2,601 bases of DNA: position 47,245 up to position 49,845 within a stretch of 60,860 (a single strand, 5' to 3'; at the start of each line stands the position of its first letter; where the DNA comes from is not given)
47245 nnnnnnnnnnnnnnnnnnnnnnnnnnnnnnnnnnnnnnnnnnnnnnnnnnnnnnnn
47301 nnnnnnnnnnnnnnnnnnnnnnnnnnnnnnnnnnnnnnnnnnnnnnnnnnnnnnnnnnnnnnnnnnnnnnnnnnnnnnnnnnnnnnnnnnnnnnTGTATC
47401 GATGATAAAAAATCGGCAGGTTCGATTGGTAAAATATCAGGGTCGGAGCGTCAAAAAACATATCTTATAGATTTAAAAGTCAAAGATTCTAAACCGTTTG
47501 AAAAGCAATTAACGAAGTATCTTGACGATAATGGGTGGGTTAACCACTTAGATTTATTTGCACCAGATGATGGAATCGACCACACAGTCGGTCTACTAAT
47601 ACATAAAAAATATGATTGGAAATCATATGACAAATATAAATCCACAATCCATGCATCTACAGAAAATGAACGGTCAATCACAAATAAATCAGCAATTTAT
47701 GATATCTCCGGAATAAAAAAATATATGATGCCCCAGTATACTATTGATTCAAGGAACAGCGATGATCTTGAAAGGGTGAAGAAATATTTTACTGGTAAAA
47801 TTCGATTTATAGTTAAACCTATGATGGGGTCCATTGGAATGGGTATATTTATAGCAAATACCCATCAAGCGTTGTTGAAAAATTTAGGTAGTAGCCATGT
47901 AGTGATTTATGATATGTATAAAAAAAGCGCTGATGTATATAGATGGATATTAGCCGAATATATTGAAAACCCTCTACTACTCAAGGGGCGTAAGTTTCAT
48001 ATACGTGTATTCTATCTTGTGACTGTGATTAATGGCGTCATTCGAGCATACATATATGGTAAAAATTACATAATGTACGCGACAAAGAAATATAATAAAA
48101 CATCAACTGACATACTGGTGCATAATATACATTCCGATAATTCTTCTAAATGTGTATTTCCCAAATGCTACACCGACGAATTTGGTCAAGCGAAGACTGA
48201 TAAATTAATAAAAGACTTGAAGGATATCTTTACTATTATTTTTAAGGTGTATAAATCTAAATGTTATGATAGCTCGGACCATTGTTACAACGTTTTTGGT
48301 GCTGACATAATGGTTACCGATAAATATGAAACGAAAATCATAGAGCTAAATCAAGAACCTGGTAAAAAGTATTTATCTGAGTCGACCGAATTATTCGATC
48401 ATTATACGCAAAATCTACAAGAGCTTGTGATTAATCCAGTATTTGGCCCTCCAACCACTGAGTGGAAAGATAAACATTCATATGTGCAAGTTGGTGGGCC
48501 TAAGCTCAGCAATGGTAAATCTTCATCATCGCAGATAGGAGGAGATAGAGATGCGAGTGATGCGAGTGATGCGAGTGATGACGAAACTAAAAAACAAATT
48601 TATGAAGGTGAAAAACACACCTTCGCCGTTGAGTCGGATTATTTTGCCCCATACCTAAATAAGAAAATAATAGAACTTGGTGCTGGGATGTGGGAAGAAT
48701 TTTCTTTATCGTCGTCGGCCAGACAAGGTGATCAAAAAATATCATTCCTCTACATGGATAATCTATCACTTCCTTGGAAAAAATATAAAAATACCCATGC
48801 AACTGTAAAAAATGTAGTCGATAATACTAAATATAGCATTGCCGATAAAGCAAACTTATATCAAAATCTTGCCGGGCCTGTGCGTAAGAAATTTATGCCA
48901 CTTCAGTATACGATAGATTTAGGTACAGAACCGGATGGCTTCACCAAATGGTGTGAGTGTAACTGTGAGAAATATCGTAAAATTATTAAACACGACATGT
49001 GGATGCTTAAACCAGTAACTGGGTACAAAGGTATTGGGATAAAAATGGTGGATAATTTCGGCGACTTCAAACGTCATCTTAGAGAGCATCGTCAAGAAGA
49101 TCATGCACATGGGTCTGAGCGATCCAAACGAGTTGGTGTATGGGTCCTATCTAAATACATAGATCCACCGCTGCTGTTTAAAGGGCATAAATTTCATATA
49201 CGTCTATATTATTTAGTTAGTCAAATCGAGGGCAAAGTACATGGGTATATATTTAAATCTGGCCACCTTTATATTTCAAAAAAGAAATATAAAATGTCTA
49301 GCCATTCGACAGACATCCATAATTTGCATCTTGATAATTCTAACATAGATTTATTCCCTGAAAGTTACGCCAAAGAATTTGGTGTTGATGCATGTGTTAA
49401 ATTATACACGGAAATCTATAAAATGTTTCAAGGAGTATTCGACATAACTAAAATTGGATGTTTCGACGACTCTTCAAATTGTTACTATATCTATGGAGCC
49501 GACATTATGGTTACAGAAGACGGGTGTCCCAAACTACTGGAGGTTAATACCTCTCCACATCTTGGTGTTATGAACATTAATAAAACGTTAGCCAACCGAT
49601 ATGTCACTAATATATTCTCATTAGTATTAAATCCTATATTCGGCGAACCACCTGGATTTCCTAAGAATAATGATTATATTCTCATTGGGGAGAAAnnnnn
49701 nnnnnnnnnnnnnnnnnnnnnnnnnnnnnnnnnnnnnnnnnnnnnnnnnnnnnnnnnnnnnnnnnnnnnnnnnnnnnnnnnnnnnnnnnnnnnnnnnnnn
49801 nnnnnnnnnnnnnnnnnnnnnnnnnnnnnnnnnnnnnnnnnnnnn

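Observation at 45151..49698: Single 1515-aa ORF with four complete tubulin-tyrosine-ligase-like ATP-grasp modules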

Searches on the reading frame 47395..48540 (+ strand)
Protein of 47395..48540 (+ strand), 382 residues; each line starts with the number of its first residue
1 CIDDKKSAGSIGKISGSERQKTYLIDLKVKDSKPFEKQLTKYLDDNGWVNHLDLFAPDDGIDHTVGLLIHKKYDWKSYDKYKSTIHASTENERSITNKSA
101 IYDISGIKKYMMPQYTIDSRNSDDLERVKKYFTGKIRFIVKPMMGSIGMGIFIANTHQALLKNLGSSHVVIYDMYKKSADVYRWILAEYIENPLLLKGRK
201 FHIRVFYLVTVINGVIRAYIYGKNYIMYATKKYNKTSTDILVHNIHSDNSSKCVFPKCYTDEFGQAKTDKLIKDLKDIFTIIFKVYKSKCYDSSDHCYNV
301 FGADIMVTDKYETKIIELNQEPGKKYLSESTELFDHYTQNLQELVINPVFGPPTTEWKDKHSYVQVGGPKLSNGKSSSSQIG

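Call 7: search_protein_families(library=pfam, proteins=[window:47395-48540:+], max_evalue=1)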
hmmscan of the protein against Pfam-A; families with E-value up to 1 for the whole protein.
window:47395-48540:+ (382 aa): 6 families
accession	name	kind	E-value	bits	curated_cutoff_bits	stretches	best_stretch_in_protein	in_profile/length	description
PF03133.20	TTL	-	4e-28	98.9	20.1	1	121-347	50-281/292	Tubulin-tyrosine ligase family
PF14397.11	ATPgrasp_ST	-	2.5e-06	27.4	31.4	1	94-179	18-111/278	Sugar-transfer associated ATP-grasp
PF14398.11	ATPgrasp_YheCD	-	2.5e-05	24.1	26.8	1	244-331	156-236/255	YheC/D like ATP-grasp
PF08443.16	RimK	-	0.0094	16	21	1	120-166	25-71/188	RimK-like ATP-grasp domain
PF02955.21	GSH-S_ATP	-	0.16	11.9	23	1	112-164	8-60/175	Prokaryotic glutathione synthetase, ATP-grasp domain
PF24533.1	Tri-helical_Ada2b_C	-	0.2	12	27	1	23-51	27-55/55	Ada2b-like, C-terminal tri-helical domain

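Call 30: find_homologous_proteins(query=A2, max_evalue=1e-10)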
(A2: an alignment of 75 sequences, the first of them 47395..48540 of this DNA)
Query A2 (75 sequences) (382 aa, profile of the alignment): 6 proteins with E <= 1e-10 among 4413 candidates.
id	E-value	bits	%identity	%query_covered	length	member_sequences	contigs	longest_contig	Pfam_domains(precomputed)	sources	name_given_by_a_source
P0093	3.6e-95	337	24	65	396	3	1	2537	PF14398.12,PF03133.21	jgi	jgi:uncharacterized protein YukE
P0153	1.4e-94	335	24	69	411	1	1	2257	PF03133.21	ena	-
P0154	2.7e-93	331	26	65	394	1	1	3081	PF03133.21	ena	-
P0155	5.4e-72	261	31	44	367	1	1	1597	PF03133.21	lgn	-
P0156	2.0e-60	223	33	71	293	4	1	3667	PF14397.12,PF14398.12,PF03133.21,PF02655.20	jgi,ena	-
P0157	4.3e-23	100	27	37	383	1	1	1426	PF03133.21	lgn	-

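Call 41: predict_structure(alignment_id=A2)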
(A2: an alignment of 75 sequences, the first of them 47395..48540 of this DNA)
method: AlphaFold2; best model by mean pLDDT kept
length: 382 residues; sequences in the alignment: 75
mean_pLDDT: 86.4   pTM: 0.86
mean pLDDT of the five models: 86.4, 86.3, 85.6, 84.5, 83.4
residues with pLDDT >= 90: 242; 70-90: 90; 50-70: 18; < 50: 32
segments of 3 or more residues with pLDDT < 50: 1-15, 55-63, 375-382
pLDDT, mean of each block of 10 residues (from residue 1): 43 59 85 89 91 51 60 71 90 92 97 97 97 93 87 95 85 79 95 98 97 96 96 92 91 97 98 98 95 93 98 96 87 91 93 81 92 52 37
secondary structure, 60 per line:
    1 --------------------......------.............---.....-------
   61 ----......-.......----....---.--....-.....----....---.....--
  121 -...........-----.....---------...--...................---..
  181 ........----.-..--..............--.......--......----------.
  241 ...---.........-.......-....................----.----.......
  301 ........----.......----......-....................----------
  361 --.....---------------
elements in order: E21-26 H33-45 E65-70 H72-78 E83-86 H93-96 H98-102 H107-110 E114-118 H122-132 E138-142 E152-154 H157-175 H179-182 E183-188 E199-212 E215-221 E224-229 H240-243 E250-255 H257-263 H265-284 E294-308 E313-319 H324-329 H331-350 E363-367

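Call 45: fold_search(model_id=the predicted structure, library=pdb)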
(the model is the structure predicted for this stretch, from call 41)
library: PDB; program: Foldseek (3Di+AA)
matches with E <= 10: 826; with E <= 0.001: 441
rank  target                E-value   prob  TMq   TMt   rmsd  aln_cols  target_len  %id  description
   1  5jvd_F                5.8e-17  1.00  0.63  0.69   5.4       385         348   16  Tubulin-TUB092 complex (released 2016-06-08)
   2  6eg5_F                1.6e-16  1.00  0.63  0.67   5.7       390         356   16  The structure of SB-1-202-tubulin complex (released 2019-08-21)
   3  8asn_G                2.5e-16  1.00  0.63  0.69   5.3       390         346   16  Crystal structure of the apo human TTL in complex with tubulin-stathmin (released 2022-09-21)
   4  8asn_H                3.3e-16  1.00  0.62  0.68   5.4       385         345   16  Crystal structure of the apo human TTL in complex with tubulin-stathmin (released 2022-09-21)
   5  7cld_F                3.3e-16  1.00  0.63  0.68   5.3       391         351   15  Crystal structure of T2R-TTL-Cevipabulin complex (released 2021-07-07)
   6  8asn_I                3.7e-16  1.00  0.62  0.68   5.0       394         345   16  Crystal structure of the apo human TTL in complex with tubulin-stathmin (released 2022-09-21)
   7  5m8d_F                3.7e-16  1.00  0.63  0.69   5.5       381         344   15  Tubulin MTD265-R1 complex (released 2017-03-22)
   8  6fkj_F                3.9e-16  1.00  0.63  0.68   5.5       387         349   15  Tubulin-TUB075 complex (released 2018-03-21)
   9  7au5_F                5.6e-16  1.00  0.64  0.70   5.0       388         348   16  Tubulin-noscapine-analogue-14e complex (released 2021-07-07)
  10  6fii_F                5.6e-16  1.00  0.63  0.69   5.3       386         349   16  Tubulin-Spongistatin complex (released 2018-05-30)
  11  6y3p                  6.2e-16  1.00  0.58  0.61   7.5       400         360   19  Crystal structure of the C-terminal domain from K. lactis Pby1, an ATP-grasp enzyme interacting with the mRNA decapping  (released 2020-04-29)
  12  5ov7_F                7.0e-16  1.00  0.63  0.68   5.4       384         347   16  tubulin - rigosertib complex (released 2017-10-11)
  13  6nng_F                1.1e-15  1.00  0.64  0.71   5.3       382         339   15  Tubulin-RB3_SLD-TTL in complex with compound DJ95 (released 2019-07-10)
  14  5sbc_F                1.2e-15  1.00  0.62  0.68   5.4       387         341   16  Tubulin-maytansinoid-5a-complex (released 2021-12-08)
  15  4zol_F                1.2e-15  1.00  0.63  0.68   5.6       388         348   13  Crystal Structure of Tubulin-Stathmin-TTL-Tubulysin M Complex (released 2016-07-27)
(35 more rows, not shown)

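Call 46: fold_search(model_id=the predicted structure, library=viral)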
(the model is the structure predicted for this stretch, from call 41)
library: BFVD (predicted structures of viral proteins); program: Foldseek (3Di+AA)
matches with E <= 10: 429; with E <= 0.001: 29
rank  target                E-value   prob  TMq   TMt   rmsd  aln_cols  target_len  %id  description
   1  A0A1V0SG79            2.1e-24  1.00  0.69  0.74   4.7       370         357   25  Tubulin-tyrosine ligase family protein [Hokovirus HKV1]
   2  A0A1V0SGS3            1.3e-16  1.00  0.72  0.33   6.7       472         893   13  Tubulin-tyrosine ligase family protein [Hokovirus HKV1]
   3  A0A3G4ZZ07            1.7e-16  1.00  0.62  0.34   8.0       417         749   15  Tubulin-tyrosine ligase family protein [Gaeavirus sp.]
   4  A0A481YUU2            5.8e-16  1.00  0.60  0.72   5.3       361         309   16  Tubulin--tyrosine ligase [Marseillevirus LCMAC102]
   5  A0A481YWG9            6.9e-16  1.00  0.61  0.69   4.8       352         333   14  Tubulin-tyrosine ligase family protein [Marseillevirus LCMAC201]
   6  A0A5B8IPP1            1.2e-15  1.00  0.55  0.38   7.0       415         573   15  Tubulin-tyrosine ligase family [Mimiviridae sp. ChoanoV1]
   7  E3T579                4.5e-13  1.00  0.45  0.56   6.5       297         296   16  Putative tubulin-tyrosine ligase family protein [Cafeteria roenbergensis virus (strain BV-PW1)]
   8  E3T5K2                5.4e-13  1.00  0.49  0.61   8.8       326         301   18  Uncharacterized protein [Cafeteria roenbergensis virus (strain BV-PW1)]
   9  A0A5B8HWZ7            2.1e-11  1.00  0.47  0.58   6.6       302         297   20  Tubulin-tyrosine ligase family [Mimiviridae sp. ChoanoV1]
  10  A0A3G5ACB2            1.6e-10  1.00  0.44  0.18   8.8       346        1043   14  Uncharacterized protein [Hyperionvirus sp.]
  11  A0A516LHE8            1.1e-07  1.00  0.39  0.50   8.5       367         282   12  (no name in the UniProt tables at hand)
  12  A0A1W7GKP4            5.2e-07  1.00  0.37  0.43   9.5       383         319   12  ATP-grasp domain-containing protein [Tenacibaculum phage pT24]
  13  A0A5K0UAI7            1.2e-06  1.00  0.33  0.38  11.5       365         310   15  ATP-grasp domain-containing protein (Fragment) [Yasminevirus sp. GU-2018]
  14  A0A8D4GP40            2.6e-06  1.00  0.41  0.43   8.3       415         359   10  (no name in the UniProt tables at hand)
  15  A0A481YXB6            5.3e-06  1.00  0.28  0.39  10.4       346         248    9  ATP-grasp domain-containing protein [Marseillevirus LCMAC201]
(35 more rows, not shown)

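Call 67: search_protein_families(library=ncbifam, proteins=[window:47395-48540:+], max_evalue=0.1)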
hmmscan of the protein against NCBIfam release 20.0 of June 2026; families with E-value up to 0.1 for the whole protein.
window:47395-48540:+ (382 aa): 1 family
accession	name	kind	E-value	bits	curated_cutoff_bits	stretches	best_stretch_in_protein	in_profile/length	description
TIGR03151.1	enACPred_II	equivalog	0.0064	15.8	453.1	1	78-181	202-303/307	enoyl-[acyl-carrier-protein] reductase FabK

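Call 85: find_related_loci(query=A7, collection=metagenome_contigs, flank=8000)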
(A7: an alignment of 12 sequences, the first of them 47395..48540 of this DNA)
Query A7 (382 aa) in metagenome_contigs; peptide patterns used: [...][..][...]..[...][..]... (x = any residue, [..] = any of these).
159 stretches matched a pattern; 106 encode a relative of the query (tblastn E <= 1e-3); the best 80 are kept; 80 distinct loci.
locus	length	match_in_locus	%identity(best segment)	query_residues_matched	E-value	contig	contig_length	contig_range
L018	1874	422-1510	30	1-361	3e-40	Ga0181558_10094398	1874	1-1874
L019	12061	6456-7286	31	94-350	7e-37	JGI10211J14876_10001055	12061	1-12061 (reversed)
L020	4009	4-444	39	183-323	5e-27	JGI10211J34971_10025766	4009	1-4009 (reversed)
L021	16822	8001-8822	31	71-352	7e-25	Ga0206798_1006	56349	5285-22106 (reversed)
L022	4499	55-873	29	72-323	4e-24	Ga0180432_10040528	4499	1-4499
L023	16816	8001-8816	29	67-323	1e-16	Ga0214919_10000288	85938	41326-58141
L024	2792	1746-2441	26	138-361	2e-16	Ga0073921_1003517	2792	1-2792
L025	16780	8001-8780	29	94-321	2e-17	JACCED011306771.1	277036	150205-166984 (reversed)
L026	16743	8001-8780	29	94-321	2e-17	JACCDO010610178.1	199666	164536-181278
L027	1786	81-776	26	138-361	3e-16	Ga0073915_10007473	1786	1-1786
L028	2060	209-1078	26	65-351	5e-16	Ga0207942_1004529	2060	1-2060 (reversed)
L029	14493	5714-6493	27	80-335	2e-15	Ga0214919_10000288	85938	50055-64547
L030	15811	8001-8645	26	138-360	4e-15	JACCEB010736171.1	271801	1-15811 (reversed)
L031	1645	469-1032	32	165-325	4e-15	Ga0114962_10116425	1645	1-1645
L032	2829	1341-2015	29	96-319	2e-14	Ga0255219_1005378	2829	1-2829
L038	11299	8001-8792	26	95-351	8e-12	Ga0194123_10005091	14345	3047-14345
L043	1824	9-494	28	185-341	3e-11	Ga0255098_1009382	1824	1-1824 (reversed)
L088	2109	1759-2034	31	148-246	7e-6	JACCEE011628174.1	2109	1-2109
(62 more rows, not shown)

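Call 87: search_protein_families(library=pfam, proteins=[L023:4663-7689:+, L023:7647-10787:+, L023:10791-13877:+, L023:13930-16815:+, L025:9055-12783:+, L021:7800-9920:+, L043:572-1738:-, L088:254-1255:-, L038:7506-9713:+], max_evalue=0.0001)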
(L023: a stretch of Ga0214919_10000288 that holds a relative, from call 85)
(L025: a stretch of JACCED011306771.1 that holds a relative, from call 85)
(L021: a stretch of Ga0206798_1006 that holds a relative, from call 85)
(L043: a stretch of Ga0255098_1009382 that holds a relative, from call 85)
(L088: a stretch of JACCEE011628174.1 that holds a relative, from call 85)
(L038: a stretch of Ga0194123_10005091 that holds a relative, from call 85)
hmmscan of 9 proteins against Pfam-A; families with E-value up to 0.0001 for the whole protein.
L023:4663-7689:+ (1009 aa): 2 families
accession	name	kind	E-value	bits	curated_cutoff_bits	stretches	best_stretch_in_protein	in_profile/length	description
PF03133.20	TTL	-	8.7e-21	74.8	20.1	1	175-372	69-269/292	Tubulin-tyrosine ligase family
PF13673.13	Acetyltransf_10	-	9.4e-05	22.8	23.6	0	458-518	21-83/128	Acetyltransferase (GNAT) domain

L023:7647-10787:+ (1047 aa): 2 families
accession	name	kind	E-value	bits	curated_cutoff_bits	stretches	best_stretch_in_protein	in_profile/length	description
PF03133.20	TTL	-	3.4e-21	76.2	20.1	1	153-393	21-263/292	Tubulin-tyrosine ligase family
PF14397.11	ATPgrasp_ST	-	3.2e-05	23.7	31.4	0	364-391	231-258/278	Sugar-transfer associated ATP-grasp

L023:10791-13877:+ (1029 aa): 2 families
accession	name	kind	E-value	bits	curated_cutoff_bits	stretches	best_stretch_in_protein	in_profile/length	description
PF03133.20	TTL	-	1.1e-18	67.9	20.1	1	138-262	17-125/292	Tubulin-tyrosine ligase family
PF00583.31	Acetyltransf_1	-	2.5e-05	25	20.7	1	479-548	28-91/116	Acetyltransferase (GNAT) family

L023:13930-16815:+ (962 aa): 1 family
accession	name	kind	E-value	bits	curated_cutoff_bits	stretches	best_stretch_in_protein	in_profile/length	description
PF03133.20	TTL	-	2e-21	76.9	20.1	1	188-422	21-263/292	Tubulin-tyrosine ligase family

L025:9055-12783:+ (1243 aa): 0 families

L021:7800-9920:+ (707 aa): 1 family
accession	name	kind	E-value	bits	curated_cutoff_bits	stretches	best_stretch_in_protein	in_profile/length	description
PF03133.20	TTL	-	3.6e-18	66.2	20.1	1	106-237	44-161/292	Tubulin-tyrosine ligase family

L043:572-1738:- (389 aa): 0 families

L088:254-1255:- (334 aa): 0 families

L038:7506-9713:+ (736 aa): 1 family
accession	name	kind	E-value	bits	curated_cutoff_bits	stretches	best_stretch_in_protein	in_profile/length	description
PF03133.20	TTL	-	1.8e-16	60.7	20.1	1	218-392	79-258/292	Tubulin-tyrosine ligase family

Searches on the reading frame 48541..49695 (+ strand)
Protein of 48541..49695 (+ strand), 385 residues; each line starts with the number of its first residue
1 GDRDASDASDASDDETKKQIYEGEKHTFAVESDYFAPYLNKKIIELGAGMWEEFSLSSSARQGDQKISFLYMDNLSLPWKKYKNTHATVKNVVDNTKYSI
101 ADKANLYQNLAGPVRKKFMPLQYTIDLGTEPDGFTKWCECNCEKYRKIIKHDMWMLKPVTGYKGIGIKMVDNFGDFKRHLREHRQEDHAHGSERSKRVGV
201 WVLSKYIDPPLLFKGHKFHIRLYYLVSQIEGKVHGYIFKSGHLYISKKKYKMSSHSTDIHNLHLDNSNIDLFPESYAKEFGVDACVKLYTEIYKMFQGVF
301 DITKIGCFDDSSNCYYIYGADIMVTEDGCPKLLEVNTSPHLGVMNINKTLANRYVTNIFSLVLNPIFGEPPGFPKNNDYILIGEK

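Call 7: search_protein_families(library=pfam, proteins=[window:48541-49695:+], max_evalue=1)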
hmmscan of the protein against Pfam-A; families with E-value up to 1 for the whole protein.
window:48541-49695:+ (385 aa): 3 families
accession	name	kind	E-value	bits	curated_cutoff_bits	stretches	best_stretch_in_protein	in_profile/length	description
PF03133.20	TTL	-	6.9e-30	104.7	20.1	2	143-278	66-175/292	Tubulin-tyrosine ligase family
PF14397.11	ATPgrasp_ST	-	0.00045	20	31.4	1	317-349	234-268/278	Sugar-transfer associated ATP-grasp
PF14398.11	ATPgrasp_YheCD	-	0.0011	18.7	26.8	0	149-186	46-83/255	YheC/D like ATP-grasp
